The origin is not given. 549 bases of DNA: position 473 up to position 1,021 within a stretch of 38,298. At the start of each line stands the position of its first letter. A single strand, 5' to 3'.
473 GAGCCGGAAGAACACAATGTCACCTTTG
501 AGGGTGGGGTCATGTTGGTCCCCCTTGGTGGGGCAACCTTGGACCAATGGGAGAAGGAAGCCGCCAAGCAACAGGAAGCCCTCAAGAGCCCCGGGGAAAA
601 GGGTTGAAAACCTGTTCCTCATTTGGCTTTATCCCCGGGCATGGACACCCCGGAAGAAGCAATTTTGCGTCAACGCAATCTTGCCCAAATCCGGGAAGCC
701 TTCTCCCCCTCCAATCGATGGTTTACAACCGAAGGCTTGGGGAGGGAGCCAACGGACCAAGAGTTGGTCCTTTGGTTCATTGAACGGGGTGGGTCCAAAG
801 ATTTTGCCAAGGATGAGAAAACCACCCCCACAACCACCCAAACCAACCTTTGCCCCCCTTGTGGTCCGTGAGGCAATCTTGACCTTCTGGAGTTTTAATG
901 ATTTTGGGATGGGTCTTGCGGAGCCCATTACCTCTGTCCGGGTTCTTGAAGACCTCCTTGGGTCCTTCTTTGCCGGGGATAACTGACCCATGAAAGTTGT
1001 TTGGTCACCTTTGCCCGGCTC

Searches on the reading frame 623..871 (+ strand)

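Call 16: search_protein_families(library=phrogs, proteins=[window:623-871:+], max_evalue=0.01)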
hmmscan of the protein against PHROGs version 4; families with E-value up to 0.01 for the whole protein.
window:623-871:+ (82 aa): 0 families

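Call 20: search_protein_families(library=pfam, proteins=[window:623-871:+], max_evalue=0.1)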
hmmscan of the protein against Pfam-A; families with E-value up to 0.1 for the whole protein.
window:623-871:+ (82 aa): 1 family
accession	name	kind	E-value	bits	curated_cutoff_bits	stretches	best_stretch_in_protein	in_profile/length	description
PF18072.6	FGAR-AT_linker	-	0.088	13.8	26.6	0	15-51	12-39/50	Formylglycinamide ribonucleotide amidotransferase linker domain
